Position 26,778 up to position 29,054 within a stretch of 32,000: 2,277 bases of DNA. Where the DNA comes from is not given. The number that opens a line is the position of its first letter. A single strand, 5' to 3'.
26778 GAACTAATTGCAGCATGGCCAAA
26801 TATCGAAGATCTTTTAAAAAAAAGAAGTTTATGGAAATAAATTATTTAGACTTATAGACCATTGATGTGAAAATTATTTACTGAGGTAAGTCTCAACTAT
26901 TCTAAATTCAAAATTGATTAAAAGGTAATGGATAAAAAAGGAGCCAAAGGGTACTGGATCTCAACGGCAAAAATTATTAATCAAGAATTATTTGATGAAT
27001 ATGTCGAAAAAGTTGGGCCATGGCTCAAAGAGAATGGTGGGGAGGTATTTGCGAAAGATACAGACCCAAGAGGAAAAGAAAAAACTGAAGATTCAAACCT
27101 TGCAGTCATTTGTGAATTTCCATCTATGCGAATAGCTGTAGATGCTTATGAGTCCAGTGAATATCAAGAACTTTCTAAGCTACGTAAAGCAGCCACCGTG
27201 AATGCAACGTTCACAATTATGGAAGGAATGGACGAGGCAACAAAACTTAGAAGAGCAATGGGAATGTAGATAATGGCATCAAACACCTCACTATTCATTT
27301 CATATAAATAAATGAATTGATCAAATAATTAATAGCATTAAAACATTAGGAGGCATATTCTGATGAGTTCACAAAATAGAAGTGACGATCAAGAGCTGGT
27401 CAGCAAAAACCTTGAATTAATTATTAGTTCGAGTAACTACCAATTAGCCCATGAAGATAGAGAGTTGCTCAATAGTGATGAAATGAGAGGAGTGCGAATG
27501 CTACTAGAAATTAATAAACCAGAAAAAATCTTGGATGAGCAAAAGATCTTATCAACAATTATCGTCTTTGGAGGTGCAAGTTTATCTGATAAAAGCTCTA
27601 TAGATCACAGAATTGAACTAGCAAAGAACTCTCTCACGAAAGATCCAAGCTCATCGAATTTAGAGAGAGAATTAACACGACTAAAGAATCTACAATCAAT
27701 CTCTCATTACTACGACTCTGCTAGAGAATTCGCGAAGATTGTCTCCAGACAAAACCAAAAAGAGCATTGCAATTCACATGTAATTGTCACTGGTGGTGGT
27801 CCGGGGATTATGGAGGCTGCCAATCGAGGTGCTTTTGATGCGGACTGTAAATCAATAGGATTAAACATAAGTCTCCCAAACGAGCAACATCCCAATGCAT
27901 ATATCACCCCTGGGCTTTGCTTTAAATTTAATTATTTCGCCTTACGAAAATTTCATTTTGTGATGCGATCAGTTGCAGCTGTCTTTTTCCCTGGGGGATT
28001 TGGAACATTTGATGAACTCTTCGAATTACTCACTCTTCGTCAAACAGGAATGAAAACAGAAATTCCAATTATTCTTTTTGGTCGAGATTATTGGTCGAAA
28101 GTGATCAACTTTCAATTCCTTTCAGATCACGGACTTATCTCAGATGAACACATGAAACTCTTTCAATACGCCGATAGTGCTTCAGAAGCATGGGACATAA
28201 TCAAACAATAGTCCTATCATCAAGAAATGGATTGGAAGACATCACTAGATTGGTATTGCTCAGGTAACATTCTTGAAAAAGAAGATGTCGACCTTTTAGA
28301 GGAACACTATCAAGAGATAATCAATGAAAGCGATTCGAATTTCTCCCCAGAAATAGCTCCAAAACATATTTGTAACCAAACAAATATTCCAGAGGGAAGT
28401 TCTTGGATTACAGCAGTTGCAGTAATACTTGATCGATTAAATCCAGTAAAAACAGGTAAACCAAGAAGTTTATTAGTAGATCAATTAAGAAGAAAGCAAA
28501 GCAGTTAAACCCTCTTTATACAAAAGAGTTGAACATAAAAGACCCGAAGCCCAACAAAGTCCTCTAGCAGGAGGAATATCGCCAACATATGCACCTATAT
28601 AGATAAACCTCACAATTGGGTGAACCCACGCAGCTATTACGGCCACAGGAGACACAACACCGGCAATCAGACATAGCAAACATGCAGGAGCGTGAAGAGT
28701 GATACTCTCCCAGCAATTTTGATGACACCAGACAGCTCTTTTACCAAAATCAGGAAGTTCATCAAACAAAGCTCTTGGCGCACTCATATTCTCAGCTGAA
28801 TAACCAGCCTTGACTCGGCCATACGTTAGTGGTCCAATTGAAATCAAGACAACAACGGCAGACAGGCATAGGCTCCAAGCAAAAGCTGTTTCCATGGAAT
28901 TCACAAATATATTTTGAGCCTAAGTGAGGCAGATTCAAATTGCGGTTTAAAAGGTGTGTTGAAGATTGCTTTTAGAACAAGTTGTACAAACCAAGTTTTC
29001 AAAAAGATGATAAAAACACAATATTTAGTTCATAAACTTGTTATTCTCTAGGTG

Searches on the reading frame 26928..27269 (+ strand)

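Call 7: search_protein_families(library=pfam, proteins=[window:26928-27269:+])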
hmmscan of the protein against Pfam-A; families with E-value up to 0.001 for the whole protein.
window:26928-27269:+ (113 aa): 1 family
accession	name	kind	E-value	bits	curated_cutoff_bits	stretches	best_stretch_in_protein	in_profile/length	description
PF07045.17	DUF1330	-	4.3e-26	91.6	23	1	7-101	1-94/94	Domain of unknown function (DUF1330)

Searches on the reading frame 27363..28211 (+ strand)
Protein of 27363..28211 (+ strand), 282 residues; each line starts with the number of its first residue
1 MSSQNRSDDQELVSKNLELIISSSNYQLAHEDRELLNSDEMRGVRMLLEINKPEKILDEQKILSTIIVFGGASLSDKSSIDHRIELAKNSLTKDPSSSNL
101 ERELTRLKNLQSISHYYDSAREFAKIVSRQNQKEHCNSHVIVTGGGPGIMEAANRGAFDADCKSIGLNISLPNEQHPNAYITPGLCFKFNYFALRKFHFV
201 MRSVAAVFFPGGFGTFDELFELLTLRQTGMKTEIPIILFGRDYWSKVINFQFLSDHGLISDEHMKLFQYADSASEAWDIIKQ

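Call 7: search_protein_families(library=pfam, proteins=[window:27363-28211:+])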
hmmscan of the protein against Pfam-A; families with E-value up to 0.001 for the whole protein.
window:27363-28211:+ (282 aa): 2 families
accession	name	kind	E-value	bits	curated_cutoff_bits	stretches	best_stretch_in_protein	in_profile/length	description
PF03641.19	Lysine_decarbox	-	5.1e-29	101.6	27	1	150-278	1-129/131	Possible lysine decarboxylase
PF18306.6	LDcluster4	-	2.1e-08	34.3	26.3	1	137-222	31-113/151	SLOG cluster4 family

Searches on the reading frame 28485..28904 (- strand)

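Call 54: search_protein_families(library=pfam, proteins=[window:28485-28904:-], max_evalue=0.01)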
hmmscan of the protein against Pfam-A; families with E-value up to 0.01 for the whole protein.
window:28485-28904:- (139 aa): 1 family
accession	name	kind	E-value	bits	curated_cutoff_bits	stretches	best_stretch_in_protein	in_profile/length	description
PF01124.23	MAPEG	-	2.7e-25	89.4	23.4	1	9-128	3-123/129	MAPEG family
